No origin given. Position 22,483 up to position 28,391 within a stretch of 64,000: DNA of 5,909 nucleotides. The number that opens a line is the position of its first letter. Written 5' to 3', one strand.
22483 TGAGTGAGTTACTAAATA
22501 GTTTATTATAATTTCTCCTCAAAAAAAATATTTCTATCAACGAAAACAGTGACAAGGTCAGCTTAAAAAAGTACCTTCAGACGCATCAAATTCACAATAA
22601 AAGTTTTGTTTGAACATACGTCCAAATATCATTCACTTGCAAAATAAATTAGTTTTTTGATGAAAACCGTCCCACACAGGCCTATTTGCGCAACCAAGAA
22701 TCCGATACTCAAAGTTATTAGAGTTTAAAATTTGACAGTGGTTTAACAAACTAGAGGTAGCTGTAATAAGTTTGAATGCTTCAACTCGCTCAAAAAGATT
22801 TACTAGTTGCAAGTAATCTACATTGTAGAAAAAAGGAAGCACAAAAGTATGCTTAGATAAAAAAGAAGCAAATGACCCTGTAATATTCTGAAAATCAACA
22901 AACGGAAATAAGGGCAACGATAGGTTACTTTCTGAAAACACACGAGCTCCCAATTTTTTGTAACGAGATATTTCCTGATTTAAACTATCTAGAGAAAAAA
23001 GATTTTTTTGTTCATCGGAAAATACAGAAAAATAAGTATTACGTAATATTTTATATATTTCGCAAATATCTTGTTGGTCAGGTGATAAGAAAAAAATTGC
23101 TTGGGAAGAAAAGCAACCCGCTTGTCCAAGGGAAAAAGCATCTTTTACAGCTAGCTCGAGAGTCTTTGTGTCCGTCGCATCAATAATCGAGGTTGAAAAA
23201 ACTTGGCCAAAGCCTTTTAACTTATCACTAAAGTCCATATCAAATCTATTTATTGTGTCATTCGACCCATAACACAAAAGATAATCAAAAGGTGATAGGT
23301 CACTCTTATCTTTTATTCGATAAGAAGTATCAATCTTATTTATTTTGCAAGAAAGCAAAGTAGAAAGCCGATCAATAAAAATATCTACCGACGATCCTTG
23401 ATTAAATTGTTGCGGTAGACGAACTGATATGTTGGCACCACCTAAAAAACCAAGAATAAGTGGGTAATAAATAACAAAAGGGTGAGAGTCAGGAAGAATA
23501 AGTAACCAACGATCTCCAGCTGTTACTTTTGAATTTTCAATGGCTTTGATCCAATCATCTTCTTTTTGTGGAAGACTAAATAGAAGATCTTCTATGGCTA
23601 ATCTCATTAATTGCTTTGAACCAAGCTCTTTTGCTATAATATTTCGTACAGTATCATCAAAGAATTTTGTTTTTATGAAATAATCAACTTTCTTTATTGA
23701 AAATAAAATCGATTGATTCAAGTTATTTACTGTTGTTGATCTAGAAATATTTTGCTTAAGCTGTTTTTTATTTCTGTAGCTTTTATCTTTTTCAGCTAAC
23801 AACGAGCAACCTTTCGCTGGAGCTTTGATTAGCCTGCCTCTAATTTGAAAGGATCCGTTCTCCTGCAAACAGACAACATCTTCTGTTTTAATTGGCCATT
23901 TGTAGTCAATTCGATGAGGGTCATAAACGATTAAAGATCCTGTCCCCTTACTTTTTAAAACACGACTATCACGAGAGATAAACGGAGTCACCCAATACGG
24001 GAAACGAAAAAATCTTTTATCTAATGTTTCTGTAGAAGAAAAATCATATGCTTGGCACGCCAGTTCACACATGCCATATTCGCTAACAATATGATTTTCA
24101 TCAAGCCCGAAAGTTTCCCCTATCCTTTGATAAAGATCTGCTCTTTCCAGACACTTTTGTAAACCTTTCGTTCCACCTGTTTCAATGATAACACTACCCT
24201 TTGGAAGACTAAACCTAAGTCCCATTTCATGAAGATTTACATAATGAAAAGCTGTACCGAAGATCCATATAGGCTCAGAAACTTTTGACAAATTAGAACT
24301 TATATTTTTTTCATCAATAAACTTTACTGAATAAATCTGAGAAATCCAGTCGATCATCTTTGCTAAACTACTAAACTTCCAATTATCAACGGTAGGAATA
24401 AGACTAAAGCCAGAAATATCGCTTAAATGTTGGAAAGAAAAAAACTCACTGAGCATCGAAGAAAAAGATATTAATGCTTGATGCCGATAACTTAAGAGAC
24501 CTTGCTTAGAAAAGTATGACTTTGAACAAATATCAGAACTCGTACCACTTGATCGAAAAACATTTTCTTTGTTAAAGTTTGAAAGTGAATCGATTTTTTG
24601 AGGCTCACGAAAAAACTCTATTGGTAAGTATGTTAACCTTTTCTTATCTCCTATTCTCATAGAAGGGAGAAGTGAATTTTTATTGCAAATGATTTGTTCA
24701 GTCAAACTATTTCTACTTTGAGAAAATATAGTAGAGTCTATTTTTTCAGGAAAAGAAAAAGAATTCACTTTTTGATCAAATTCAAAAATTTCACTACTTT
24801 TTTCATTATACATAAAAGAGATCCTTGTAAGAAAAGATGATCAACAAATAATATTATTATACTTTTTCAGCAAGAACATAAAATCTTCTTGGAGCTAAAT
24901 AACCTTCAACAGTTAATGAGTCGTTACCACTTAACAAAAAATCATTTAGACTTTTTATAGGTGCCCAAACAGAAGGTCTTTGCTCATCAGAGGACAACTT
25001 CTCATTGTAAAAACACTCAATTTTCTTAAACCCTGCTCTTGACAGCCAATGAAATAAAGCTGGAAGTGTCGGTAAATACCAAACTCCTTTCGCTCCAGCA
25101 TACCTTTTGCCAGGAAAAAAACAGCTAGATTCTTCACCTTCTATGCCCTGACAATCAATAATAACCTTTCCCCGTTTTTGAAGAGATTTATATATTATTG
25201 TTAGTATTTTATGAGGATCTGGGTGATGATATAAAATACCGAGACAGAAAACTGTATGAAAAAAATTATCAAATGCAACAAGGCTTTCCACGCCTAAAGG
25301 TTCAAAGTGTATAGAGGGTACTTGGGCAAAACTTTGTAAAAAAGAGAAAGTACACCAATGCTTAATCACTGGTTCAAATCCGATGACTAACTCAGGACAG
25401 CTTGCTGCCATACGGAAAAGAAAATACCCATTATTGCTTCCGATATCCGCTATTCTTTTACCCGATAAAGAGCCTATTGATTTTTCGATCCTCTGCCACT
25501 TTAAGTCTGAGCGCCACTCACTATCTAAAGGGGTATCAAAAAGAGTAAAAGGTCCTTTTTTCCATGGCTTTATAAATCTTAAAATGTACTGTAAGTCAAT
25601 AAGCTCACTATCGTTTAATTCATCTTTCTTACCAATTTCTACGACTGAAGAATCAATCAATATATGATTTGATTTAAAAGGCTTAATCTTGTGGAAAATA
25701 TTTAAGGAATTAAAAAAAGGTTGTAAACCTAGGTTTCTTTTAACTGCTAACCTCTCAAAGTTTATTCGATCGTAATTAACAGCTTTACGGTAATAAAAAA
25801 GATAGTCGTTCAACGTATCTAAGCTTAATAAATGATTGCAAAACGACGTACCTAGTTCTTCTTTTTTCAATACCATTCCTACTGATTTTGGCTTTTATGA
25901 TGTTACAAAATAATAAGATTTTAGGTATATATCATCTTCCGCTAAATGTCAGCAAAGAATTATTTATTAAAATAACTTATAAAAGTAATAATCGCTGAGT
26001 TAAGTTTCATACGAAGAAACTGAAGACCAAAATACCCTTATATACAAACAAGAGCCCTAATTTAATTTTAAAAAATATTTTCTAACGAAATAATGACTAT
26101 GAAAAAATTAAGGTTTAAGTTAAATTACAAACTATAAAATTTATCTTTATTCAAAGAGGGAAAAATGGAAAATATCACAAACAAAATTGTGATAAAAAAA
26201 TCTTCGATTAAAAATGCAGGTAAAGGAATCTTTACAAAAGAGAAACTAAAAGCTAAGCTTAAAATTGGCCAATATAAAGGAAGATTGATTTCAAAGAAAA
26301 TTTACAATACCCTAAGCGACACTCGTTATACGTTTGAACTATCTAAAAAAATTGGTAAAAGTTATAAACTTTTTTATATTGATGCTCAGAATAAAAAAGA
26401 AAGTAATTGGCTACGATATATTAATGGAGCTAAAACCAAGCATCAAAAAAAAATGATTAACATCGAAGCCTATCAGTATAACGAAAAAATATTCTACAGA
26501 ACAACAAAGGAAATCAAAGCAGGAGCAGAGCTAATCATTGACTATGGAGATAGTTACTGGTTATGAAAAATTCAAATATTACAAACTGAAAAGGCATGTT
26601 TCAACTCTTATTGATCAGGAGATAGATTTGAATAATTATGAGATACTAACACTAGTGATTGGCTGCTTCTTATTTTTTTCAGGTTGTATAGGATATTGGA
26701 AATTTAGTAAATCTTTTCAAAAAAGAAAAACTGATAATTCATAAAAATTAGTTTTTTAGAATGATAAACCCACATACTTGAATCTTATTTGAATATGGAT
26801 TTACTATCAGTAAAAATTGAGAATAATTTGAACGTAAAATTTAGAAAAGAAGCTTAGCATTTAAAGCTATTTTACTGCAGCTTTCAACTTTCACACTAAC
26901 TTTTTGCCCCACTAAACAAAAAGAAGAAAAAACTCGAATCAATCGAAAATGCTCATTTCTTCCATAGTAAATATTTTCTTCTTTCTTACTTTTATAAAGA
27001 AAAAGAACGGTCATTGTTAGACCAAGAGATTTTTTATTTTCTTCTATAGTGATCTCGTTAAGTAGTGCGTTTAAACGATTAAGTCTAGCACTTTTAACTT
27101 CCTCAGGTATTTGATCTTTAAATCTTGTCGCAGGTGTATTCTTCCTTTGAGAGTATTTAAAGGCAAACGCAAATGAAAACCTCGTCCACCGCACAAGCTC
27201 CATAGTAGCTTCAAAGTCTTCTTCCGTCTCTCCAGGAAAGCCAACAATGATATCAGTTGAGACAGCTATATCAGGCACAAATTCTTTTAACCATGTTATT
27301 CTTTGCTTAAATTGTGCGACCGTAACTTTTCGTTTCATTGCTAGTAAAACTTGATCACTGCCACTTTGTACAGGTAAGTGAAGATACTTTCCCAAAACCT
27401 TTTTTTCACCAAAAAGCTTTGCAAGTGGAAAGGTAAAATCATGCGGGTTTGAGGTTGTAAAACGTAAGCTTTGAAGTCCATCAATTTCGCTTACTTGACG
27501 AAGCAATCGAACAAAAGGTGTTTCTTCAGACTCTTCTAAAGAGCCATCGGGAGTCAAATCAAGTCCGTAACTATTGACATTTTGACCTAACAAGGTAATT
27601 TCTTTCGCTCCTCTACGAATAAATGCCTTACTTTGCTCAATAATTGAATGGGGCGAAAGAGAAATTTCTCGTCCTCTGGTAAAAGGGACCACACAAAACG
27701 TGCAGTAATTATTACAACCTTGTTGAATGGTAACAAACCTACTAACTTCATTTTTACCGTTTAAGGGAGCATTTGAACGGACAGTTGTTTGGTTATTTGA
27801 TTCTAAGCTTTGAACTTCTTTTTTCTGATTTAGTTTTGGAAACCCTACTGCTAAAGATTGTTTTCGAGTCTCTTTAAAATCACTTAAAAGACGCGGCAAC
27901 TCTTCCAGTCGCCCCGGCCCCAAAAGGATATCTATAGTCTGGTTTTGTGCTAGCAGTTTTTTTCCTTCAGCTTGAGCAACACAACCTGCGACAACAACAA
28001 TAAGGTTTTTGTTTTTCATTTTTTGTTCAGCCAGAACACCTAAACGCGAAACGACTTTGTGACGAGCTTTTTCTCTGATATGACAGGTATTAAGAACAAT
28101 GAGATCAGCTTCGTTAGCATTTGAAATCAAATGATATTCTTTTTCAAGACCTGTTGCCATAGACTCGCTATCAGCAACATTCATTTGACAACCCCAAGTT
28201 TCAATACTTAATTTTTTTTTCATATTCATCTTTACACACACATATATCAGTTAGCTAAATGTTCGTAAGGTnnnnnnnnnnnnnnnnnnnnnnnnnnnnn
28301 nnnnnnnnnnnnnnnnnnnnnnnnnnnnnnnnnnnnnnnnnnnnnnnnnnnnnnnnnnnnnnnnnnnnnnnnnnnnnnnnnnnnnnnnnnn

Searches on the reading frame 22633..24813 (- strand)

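Call 8: search_protein_families(library=pfam, proteins=[window:22633-24813:-], max_evalue=0.01)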
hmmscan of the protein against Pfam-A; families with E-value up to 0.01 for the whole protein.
window:22633-24813:- (726 aa): 2 families
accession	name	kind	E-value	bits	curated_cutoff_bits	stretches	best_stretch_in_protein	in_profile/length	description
PF04443.18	LuxE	-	1.5e-08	34.4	24.9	1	159-338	186-384/391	Acyl-protein synthetase, LuxE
PF05893.19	LuxC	-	0.0053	16.1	21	1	510-590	171-255/401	Acyl-CoA reductase (LuxC)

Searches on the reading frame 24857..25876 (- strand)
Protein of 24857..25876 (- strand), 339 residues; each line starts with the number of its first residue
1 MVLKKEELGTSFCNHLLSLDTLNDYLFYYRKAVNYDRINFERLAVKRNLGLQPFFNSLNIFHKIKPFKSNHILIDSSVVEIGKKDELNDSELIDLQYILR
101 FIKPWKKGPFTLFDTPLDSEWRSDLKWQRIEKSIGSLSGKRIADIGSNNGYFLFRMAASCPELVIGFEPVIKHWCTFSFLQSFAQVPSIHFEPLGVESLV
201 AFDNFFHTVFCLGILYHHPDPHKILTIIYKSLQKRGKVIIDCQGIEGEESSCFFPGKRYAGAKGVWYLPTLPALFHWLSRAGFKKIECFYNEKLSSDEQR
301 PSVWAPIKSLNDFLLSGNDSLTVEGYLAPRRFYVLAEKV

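Call 8: search_protein_families(library=pfam, proteins=[window:24857-25876:-], max_evalue=0.01)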
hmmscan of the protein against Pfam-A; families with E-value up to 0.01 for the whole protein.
window:24857-25876:- (339 aa): 5 families
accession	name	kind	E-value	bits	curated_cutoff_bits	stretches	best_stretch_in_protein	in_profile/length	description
PF08003.17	Methyltransf_9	-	2.2e-76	257.3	23.8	1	59-338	37-315/315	Protein of unknown function (DUF1698)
PF13489.12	Methyltransf_23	-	2.6e-06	27.7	27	1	137-286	21-162/164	Methyltransferase domain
PF13847.12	Methyltransf_31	-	0.00049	20.2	27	0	203-241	72-110/145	Methyltransferase domain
PF08241.18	Methyltransf_11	-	0.00084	20.4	21.2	1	144-240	2-95/95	Methyltransferase domain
PF13649.12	Methyltransf_25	-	0.0095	17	27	0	142-236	1-97/97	Methyltransferase domain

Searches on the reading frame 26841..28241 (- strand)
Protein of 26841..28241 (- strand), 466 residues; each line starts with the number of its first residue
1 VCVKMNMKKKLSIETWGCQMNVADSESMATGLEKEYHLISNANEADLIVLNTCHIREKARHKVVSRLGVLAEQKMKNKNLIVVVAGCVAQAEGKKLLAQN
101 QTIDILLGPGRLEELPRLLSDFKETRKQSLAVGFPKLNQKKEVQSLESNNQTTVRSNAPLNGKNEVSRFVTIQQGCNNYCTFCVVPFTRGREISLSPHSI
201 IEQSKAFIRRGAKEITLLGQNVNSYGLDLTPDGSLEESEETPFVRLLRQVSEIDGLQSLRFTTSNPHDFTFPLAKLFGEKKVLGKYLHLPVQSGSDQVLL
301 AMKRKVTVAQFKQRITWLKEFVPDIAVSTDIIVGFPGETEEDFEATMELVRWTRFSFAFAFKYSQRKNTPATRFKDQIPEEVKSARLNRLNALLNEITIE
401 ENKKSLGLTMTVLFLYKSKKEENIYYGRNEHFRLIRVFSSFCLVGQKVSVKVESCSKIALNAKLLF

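Call 8: search_protein_families(library=pfam, proteins=[window:26841-28241:-], max_evalue=0.01)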
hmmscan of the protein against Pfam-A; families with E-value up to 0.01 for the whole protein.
window:26841-28241:- (466 aa): 2 families
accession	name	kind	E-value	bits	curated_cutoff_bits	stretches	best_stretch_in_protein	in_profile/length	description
PF00919.26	UPF0004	-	5.9e-29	100.4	27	1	10-108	1-98/98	Uncharacterized protein family UPF0004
PF04055.27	Radical_SAM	-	1.2e-24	87.8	29.5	1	171-350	2-166/166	Radical SAM superfamily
